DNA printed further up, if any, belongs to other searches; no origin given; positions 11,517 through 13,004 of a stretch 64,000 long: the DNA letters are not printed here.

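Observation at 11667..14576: Type I (eukaryote-like) receptor kinase topology in a bacterium: N-terminal ectodomain, TM, C-terminal Hanks kinase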

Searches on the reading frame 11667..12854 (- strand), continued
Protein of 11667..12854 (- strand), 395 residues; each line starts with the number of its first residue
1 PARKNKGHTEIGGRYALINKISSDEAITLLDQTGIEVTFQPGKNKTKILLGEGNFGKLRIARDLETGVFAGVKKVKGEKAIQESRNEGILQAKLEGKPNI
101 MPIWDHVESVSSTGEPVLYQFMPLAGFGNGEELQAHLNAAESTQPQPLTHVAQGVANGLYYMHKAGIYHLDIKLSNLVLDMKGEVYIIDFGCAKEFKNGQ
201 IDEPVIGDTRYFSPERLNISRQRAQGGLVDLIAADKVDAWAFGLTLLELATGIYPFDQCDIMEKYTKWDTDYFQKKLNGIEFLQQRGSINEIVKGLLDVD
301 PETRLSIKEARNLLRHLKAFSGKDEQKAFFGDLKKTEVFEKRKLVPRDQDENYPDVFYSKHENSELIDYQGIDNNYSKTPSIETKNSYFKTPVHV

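Call 53: search_solved_structures(query=A1, max_evalue=1e-15)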
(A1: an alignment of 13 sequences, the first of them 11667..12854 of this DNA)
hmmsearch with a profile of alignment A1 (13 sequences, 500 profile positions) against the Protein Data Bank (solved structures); distinct sequences matched with E-value up to 1e-15: 942 (the best 60 are shown).
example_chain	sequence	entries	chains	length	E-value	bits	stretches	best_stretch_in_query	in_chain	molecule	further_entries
4czu_A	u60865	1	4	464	2.3e-27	99.3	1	122-402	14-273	CBL-INTERACTING SERINE/THREONINE-PROTEIN KINASE 23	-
3dae_A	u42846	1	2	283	4e-27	98.5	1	126-400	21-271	Carbon catabolite-derepressing protein kinase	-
3mn3_A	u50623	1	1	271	4.5e-27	98.3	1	126-399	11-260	Carbon catabolite-derepressing protein kinase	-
2fh9_A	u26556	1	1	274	4.8e-27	98.2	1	126-399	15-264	Snf1 kinase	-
4czt_A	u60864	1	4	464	5.1e-27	98.1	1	122-402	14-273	CBL-INTERACTING SERINE/THREONINE-PROTEIN KINASE 23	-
3hyh_A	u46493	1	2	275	5.2e-27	98.1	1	126-399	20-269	Carbon catabolite-derepressing protein kinase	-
6cmj_A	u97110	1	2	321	1.1e-26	97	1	119-391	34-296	Calcium/calmodulin-dependent protein kinase kinase 2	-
4ieb_A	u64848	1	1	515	1.4e-26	96.7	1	119-434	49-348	Calmodulin-domain protein kinase 1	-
5uy6_A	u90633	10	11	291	2.1e-26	96.1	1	229-390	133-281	Calcium/calmodulin-dependent protein kinase kinase 2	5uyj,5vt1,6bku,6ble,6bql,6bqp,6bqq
4d28_A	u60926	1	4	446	2.5e-26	95.9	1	119-416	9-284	CBL-INTERACTING SERINE/THREONINE-PROTEIN KINASE 24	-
2zv2_A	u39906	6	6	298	2.6e-26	95.8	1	229-390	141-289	Calcium/calmodulin-dependent protein kinase kinase 2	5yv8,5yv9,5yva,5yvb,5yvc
3lij_A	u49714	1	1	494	4.5e-26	95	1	127-466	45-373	Calcium/calmodulin dependent protein kinase with a kinase domain and 4 calmodulin like EF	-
3ma6_A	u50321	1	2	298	7.5e-26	94.3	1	120-399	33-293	Calmodulin-domain protein kinase 1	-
2y7j_A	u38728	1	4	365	7.6e-26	94.3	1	159-398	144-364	PHOSPHORYLASE B KINASE GAMMA CATALYTIC CHAIN, TESTIS/LIVER ISOFORM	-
9bzg_A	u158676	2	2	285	8.3e-26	94.1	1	127-409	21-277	Aurora kinase A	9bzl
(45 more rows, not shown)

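Call 69: find_encoding_contigs(protein=P0241, flank=8000, max_places=2)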
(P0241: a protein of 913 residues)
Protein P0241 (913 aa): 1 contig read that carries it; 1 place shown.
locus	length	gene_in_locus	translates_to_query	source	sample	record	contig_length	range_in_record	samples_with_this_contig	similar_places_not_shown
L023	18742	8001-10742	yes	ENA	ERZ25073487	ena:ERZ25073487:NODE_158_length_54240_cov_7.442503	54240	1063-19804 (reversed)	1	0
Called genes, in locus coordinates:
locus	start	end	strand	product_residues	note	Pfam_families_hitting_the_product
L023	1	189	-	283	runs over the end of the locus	PF19067:DUF5763 (faint)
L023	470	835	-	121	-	-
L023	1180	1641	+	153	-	-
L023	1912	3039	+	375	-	-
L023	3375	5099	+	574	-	PF01391:Collagen, PF09458:H_lectin (weak)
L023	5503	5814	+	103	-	-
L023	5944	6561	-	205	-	-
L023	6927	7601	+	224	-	-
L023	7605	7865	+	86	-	-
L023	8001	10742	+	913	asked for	PF00069:Pkinase, PF07714:PK_Tyr_Ser-Thr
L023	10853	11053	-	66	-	-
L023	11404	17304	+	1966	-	PF04563:RNA_pol_Rpb2_1, PF04565:RNA_pol_Rpb2_3, PF04566:RNA_pol_Rpb2_4 (weak), PF04567:RNA_pol_Rpb2_5 (faint), PF01079:Hint (weak), PF14890:Intein_splicing, PF00562:RNA_pol_Rpb2_6, PF04560:RNA_pol_Rpb2_7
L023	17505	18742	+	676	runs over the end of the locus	-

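Call 70: find_related_loci(query=A1, collection=viral_contigs, flank=8000)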
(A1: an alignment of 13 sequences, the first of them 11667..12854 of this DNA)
Query A1 (395 aa) in viral_contigs; peptide patterns used: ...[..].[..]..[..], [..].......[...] (x = any residue, [..] = any of these).
6 stretches matched a pattern, but none encodes a relative of the query by tblastn (E <= 1e-3).

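Call 74: find_related_loci(query=A5, collection=viral_contigs, flank=8000)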
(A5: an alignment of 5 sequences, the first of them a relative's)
Query A5 (913 aa) in viral_contigs; peptide patterns used: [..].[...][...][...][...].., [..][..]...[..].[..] (x = any residue, [..] = any of these).
157 stretches matched a pattern; 5 encode a relative of the query (tblastn E <= 1e-3); 5 distinct loci.
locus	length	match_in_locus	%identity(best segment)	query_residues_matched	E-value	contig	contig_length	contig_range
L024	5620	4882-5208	27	659-771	3e-9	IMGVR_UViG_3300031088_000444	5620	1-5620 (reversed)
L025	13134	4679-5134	31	593-754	1e-8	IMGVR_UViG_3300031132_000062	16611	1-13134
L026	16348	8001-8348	28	662-776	1e-8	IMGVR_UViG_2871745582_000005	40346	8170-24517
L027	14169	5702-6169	27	593-758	1e-7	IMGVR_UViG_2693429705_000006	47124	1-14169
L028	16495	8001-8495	29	593-771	3e-9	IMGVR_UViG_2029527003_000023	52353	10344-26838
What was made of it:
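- Tried and rejected: IMG/VR scans with the chlamydial profile (call 70) and the viral-clade profile (call 74) found no close relatives.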

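Call 75: search_solved_structures(query=L023:11404-17304:+, max_evalue=1e-50)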
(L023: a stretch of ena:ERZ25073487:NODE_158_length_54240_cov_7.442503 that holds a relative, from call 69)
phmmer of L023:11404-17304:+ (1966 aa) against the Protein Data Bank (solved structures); distinct sequences matched with E-value up to 1e-50: 30.
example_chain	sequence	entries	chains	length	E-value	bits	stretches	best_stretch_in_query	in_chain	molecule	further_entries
9eh1_B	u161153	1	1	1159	1.2e-164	553.3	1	1524-1954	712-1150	DNA-directed RNA polymerase subunit beta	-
9fyx_B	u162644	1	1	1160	1.2e-164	553.2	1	1524-1954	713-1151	DNA-directed RNA polymerase subunit beta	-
6exv_B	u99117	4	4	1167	1.3e-164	553.1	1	1524-1954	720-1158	DNA-DIRECTED RNA POLYMERASE II SUBUNIT RPB2 | DNA-directed RNA polymerase subunit beta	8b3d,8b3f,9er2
5flm_B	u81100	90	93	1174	1.4e-164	553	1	1524-1954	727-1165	DNA-DIRECTED RNA POLYMERASE II SUBUNIT RPB2 | DNA-directed RNA polymerase subunit beta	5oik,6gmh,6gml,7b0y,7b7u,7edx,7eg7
28jc_B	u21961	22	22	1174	1.6e-164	552.8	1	1524-1954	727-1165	DNA-directed RNA polymerase II subunit RPB2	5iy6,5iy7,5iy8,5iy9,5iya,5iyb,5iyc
6ted_B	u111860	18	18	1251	1.9e-164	552.5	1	1524-1954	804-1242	DNA-directed RNA polymerase subunit beta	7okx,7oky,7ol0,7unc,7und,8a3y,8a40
29tk_B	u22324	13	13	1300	2.4e-164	552.2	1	1524-1954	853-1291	DNA-directed RNA polymerase subunit beta | DNA-directed RNA polymerase subunit beta,DNA-directed RNA polymerase II subunit RPB2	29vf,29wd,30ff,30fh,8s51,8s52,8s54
3h0g_B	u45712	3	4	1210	1.7e-162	546.1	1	1524-1955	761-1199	DNA-directed RNA polymerase II subunit RPB2 | RNA polymerase II subunit Rpb2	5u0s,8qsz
9mu7_B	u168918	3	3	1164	4.1e-160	538.2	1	1524-1955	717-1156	DNA-directed RNA polymerase II subunit RPB2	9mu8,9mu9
36ro_B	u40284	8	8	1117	6.7e-154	517.6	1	1520-1961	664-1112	DNA-directed RNA polymerase subunit beta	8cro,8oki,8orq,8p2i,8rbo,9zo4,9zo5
5ip7_B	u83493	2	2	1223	2.2e-153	515.9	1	1524-1954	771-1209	DNA-directed RNA polymerase II subunit RPB2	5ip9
1i3q_B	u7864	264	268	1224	2.2e-153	515.9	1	1524-1954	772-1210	DNA-DIRECTED RNA POLYMERASE II 140KD POLYPEPTIDE | ORF YOR151c | DNA-directed polymerase II SECOND LARGEST SUBUNIT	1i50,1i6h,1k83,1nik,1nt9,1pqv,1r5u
4by1_B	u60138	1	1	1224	2.4e-153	515.8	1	1524-1954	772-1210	DNA-DIRECTED RNA POLYMERASE II SUBUNIT RPB2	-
8jch_B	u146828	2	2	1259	2.8e-153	515.6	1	1524-1954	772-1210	DNA-directed RNA polymerase II subunit RPB2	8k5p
5x4z_B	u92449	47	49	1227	9.1e-153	513.8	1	1524-1954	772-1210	DNA-directed RNA polymerase subunit beta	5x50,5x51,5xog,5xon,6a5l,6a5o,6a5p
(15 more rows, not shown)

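Call 77: find_encoding_contigs(protein=P0254, flank=10000, max_places=2)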
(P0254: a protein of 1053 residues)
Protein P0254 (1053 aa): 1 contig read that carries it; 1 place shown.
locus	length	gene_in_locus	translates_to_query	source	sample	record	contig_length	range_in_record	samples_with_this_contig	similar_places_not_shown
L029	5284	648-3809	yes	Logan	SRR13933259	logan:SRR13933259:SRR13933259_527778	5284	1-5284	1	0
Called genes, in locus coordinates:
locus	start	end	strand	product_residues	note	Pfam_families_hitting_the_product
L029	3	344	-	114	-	?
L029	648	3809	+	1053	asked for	PF00069:Pkinase, PF07714:PK_Tyr_Ser-Thr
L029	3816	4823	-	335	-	PF00044:Gp_dh_N, PF02800:Gp_dh_C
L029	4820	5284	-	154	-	?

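Call 78: find_encoding_contigs(protein=P0267, flank=10000, max_places=2)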
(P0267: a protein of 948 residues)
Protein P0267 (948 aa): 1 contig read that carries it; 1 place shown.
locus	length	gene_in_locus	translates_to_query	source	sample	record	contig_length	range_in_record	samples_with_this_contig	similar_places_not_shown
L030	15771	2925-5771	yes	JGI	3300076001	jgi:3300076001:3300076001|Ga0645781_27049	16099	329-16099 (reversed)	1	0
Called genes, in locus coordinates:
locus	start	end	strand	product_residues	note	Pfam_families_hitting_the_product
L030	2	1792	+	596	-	?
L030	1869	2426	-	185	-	-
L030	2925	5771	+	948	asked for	PF14531:Kinase-like (faint), PF00069:Pkinase, PF07714:PK_Tyr_Ser-Thr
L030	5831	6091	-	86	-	-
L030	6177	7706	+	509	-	PF01358:PARP_regulatory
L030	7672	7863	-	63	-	-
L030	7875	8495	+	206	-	-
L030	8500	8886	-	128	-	-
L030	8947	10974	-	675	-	PF03167:UDG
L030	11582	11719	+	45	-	-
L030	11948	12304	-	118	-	-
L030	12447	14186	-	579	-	-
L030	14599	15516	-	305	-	PF12146:Hydrolase_4, PF00561:Abhydrolase_1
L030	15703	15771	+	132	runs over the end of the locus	?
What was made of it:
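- Tried and rejected: The giant-virus link therefore rests on two metagenomic contigs only (calls 69, 78).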
